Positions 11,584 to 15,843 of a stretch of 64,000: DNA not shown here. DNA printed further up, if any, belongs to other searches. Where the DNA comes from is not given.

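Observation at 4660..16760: Array of duplicated and decaying secreted glycan-enzyme plus lectin cassettes next to a two-component system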

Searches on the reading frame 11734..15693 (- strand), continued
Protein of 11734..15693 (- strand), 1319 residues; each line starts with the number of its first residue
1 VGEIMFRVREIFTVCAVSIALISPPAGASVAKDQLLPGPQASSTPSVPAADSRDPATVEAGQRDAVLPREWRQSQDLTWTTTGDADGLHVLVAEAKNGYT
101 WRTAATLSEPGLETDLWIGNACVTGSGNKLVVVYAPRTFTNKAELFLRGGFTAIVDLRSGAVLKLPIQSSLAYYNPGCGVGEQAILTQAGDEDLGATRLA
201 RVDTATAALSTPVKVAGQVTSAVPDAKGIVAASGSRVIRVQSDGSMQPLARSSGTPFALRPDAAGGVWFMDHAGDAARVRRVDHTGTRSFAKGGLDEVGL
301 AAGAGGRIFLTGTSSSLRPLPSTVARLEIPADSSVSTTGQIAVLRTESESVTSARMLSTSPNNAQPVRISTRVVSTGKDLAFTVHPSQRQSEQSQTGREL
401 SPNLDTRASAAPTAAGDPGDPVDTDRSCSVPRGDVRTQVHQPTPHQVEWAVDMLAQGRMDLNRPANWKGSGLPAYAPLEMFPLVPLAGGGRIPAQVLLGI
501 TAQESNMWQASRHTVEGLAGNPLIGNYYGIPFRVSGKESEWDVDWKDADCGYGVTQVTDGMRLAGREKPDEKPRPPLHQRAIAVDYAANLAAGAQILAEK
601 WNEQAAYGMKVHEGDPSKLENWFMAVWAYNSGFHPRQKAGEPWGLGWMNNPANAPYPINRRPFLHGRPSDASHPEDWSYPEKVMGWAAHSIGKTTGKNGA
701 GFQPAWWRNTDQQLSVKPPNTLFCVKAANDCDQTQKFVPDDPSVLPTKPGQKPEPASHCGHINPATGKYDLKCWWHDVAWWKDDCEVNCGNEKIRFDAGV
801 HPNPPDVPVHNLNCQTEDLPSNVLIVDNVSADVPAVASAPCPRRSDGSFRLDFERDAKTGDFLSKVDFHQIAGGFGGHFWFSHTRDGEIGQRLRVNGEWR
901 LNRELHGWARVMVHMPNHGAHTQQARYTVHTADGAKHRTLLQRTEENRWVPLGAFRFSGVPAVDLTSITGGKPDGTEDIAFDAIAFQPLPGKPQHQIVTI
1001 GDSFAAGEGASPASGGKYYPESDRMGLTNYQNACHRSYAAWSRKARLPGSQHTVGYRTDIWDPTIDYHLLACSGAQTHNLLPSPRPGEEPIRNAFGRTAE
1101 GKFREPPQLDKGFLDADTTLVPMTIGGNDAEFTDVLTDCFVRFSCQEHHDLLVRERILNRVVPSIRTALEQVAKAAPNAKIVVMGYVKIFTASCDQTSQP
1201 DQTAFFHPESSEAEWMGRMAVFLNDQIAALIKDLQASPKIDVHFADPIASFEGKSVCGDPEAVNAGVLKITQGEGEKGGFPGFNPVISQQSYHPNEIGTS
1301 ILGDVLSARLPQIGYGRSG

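Call 46: find_homologous_proteins(query=P0123, max_evalue=0.001)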
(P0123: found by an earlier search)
Query P0123 (192 aa): 4 proteins with E <= 0.001 among 17 candidates.
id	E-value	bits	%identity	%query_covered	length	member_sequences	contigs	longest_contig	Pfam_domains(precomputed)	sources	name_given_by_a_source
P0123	1.2e-133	461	100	100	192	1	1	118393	PF14200.13,PF00652.29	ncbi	-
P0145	5.6e-28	116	47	71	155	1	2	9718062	PF14200.13,PF00652.29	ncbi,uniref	ncbi:RICIN domain-containing protein [Saccharothrix sp. Mg75]|uniref:RICIN domain-containing protein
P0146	4.0e-19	87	45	65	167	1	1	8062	PF14200.13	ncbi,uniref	ncbi:hypothetical protein ACFY20_46000 [Streptomyces sp. NPDC001312]|uniref:RICIN domain-containing 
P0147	5.7e-15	74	48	50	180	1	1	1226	PF14200.13,PF00652.29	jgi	jgi:hypothetical protein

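Call 47: find_encoding_contigs(protein=P0145, flank=8000, max_places=2)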
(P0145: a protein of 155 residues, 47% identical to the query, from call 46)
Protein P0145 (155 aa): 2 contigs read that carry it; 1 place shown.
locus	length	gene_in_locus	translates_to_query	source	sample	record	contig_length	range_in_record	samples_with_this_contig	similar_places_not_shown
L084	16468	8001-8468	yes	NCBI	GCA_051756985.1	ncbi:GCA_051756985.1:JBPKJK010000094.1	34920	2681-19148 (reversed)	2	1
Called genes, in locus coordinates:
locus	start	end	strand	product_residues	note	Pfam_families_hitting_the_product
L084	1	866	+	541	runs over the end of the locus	PF07228:SpoIIE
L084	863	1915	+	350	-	PF02607:B12-binding_2, PF02310:B12-binding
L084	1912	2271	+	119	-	PF01740:STAS, PF13466:STAS_2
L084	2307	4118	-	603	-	PF00069:Pkinase, PF07714:PK_Tyr_Ser-Thr, PF01636:APH (faint)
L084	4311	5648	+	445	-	PF04616:Glyco_hydro_43, PF16990:CBM_35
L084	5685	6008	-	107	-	PF01740:STAS, PF13466:STAS_2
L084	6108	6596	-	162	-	PF01047:MarR, PF12802:MarR_2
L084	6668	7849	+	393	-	PF07228:SpoIIE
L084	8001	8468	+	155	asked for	PF14200:RicinB_lectin_2 (faint), PF00652:Ricin_B_lectin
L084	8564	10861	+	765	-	PF20703:nSTAND1, PF01839:FG-GAP (faint), PF13517:FG-GAP_3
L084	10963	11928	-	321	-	PF05448:AXE1, PF12146:Hydrolase_4 (faint), PF00326:Peptidase_S9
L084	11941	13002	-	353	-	PF00356:LacI, PF00532:Peripla_BP_1, PF13407:Peripla_BP_4, PF13377:Peripla_BP_3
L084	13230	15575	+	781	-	PF00933:Glyco_hydro_3, PF01915:Glyco_hydro_3_C, PF14310:Fn3-like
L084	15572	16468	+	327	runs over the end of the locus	PF00528:BPD_transp_1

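Call 48: find_encoding_contigs(protein=P0146, flank=8000, max_places=2)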
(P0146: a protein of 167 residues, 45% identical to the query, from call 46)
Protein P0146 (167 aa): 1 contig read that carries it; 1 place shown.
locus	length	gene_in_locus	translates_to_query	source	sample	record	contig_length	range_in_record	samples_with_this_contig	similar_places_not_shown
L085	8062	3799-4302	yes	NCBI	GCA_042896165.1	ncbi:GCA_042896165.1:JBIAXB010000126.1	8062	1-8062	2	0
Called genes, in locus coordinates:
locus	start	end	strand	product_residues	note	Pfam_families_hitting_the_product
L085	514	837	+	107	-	-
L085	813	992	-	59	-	-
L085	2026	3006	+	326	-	-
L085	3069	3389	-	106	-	-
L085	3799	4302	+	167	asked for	PF14200:RicinB_lectin_2 (weak)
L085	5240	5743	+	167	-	PF14200:RicinB_lectin_2, PF03498:CDtoxinA (faint), PF14200:RicinB_lectin_2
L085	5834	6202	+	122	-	-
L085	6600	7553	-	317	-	PF00126:HTH_1, PF03466:LysR_substrate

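Call 59: find_encoding_contigs(protein=P0122, flank=10000, max_places=4)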
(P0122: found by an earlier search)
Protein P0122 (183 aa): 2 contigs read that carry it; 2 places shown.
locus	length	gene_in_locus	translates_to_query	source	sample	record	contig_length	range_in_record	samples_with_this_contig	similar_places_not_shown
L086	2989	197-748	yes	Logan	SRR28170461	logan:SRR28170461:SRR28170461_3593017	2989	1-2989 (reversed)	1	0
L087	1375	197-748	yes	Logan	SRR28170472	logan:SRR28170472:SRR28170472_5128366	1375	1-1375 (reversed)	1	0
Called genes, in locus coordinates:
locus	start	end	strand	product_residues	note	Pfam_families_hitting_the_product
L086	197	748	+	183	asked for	PF14200:RicinB_lectin_2, PF00652:Ricin_B_lectin, PF14200:RicinB_lectin_2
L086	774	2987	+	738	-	?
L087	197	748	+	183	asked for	PF14200:RicinB_lectin_2, PF00652:Ricin_B_lectin, PF14200:RicinB_lectin_2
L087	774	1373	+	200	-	?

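Call 62: find_encoding_contigs(protein=P0124, flank=10000, max_places=4)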
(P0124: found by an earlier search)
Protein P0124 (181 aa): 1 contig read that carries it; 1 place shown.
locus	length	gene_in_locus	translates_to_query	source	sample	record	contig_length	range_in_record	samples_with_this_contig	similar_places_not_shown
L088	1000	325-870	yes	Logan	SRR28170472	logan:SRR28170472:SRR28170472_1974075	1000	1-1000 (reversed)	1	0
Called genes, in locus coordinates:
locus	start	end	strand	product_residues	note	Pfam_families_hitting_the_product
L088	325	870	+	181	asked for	-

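Call 69: search_protein_families(library=pfam, proteins=[P0137, P0106, P0115, P0140], max_evalue=0.001)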
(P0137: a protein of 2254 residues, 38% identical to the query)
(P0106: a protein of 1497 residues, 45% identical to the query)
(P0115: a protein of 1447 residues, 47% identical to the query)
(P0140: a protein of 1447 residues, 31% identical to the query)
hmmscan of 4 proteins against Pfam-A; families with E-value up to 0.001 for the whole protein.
P0137 (2254 aa): 4 families
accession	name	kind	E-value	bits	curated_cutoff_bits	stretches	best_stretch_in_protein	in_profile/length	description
PF05593.20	RHS_repeat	-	3.5e-52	174.3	22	8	1686-1720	1-35/38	RHS Repeat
PF20148.4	DUF6531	-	3.8e-15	56.4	24.1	1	1013-1097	1-74/74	Domain of unknown function (DUF6531)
PF25275.1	Golvesin_C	-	2.5e-13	50.7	31.6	1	875-975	34-131/132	Golvesin C-terminal domain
PF01464.25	SLT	-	1.8e-05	24.7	21.3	1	505-637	11-100/117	Transglycosylase SLT domain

P0106 (1497 aa): 3 families
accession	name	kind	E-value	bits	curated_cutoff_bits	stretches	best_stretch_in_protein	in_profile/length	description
PF13472.12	Lipase_GDSL_2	-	2e-07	32.2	32.9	1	979-1226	1-139/178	GDSL-like Lipase/Acylhydrolase family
PF25275.1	Golvesin_C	-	2e-07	31.6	31.6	1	876-966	42-130/132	Golvesin C-terminal domain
PF07510.16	GmrSD_C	-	0.0001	22.6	23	1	1384-1452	30-98/138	GmrSD restriction endonucleases, C-terminal domain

P0115 (1447 aa): 2 families
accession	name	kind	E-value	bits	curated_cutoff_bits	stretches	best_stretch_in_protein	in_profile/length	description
PF25275.1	Golvesin_C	-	8e-12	45.8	31.6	1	815-905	39-131/132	Golvesin C-terminal domain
PF08239.17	SH3_3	-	4.3e-07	30.5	27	1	1215-1269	2-54/54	Bacterial SH3 domain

P0140 (1447 aa): 1 family
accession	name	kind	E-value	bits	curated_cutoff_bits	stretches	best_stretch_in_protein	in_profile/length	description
PF25275.1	Golvesin_C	-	2.4e-11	44.3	31.6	1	937-1020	50-130/132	Golvesin C-terminal domain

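Call 72: find_encoding_contigs(protein=P0137, flank=6000, max_places=2)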
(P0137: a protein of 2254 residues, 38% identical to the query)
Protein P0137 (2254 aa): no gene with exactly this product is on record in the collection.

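Call 73: find_encoding_contigs(protein=P0138, flank=6000, max_places=2)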
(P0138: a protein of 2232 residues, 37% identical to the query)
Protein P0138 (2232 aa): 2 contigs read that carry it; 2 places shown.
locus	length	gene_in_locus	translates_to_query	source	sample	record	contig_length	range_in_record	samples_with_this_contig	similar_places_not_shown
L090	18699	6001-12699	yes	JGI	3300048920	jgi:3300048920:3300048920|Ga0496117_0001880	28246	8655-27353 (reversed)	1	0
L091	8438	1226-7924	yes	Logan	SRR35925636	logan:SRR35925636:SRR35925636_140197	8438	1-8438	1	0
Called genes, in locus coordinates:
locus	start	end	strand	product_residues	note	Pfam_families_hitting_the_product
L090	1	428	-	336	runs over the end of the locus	PF12911:OppC_N, PF00528:BPD_transp_1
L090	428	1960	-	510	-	PF00528:BPD_transp_1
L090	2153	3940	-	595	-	PF00496:SBP_bac_5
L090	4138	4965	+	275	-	PF02517:Rce1-like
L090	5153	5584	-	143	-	-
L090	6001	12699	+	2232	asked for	PF01464:SLT (faint), PF25275:Golvesin_C, PF20148:DUF6531, PF25023:TEN_YD-shell (weak), PF05593:RHS_repeat (weak), PF25023:TEN_YD-shell, PF05593:RHS_repeat (weak), PF25023:TEN_YD-shell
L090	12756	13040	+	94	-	-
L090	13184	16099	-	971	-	PF02347:GDC-P, PF21478:GcvP2_C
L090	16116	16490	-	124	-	PF01597:GCV_H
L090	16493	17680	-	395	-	PF01571:GCV_T, PF08669:GCV_T_C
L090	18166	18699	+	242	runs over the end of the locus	PF00293:NUDIX, PF21906:WHD_NrtR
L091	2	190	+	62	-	?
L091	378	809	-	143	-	-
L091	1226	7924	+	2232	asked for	PF01464:SLT (faint), PF25275:Golvesin_C, PF20148:DUF6531, PF25023:TEN_YD-shell (weak), PF05593:RHS_repeat (weak), PF25023:TEN_YD-shell, PF05593:RHS_repeat (weak), PF25023:TEN_YD-shell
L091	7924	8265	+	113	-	-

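Call 80: find_encoding_contigs(protein=P0125, flank=8000, max_places=2)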
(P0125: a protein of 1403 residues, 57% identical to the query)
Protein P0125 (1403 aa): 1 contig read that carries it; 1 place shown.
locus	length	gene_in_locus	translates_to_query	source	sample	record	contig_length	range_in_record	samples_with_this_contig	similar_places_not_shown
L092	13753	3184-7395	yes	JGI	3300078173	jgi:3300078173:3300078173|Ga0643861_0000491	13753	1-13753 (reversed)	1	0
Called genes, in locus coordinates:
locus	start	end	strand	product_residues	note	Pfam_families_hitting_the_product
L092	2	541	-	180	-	?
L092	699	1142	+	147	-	-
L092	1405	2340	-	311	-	PF00149:Metallophos, PF12850:Metallophos_2 (weak)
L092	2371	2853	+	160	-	PF09424:YqeY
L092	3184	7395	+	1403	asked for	PF25275:Golvesin_C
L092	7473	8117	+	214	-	PF14200:RicinB_lectin_2, PF00652:Ricin_B_lectin, PF14200:RicinB_lectin_2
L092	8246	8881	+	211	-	PF00652:Ricin_B_lectin, PF14200:RicinB_lectin_2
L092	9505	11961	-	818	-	-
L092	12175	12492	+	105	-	PF02467:Whib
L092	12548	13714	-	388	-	PF02374:ArsA_ATPase, PF10609:ParA (faint), PF13614:AAA_31, PF01656:CbiA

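Call 84: search_protein_families(library=padloc, proteins=[P0001, P0121, P0122, P0123, P0124], max_evalue=0.01)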
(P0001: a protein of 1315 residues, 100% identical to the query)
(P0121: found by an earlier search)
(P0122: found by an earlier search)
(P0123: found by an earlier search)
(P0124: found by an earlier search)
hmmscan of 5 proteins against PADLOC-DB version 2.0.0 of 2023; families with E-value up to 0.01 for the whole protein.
P0001 (1315 aa): 0 families

P0121 (1397 aa): 0 families

P0122 (183 aa): 0 families

P0123 (192 aa): 0 families

P0124 (181 aa): 0 families
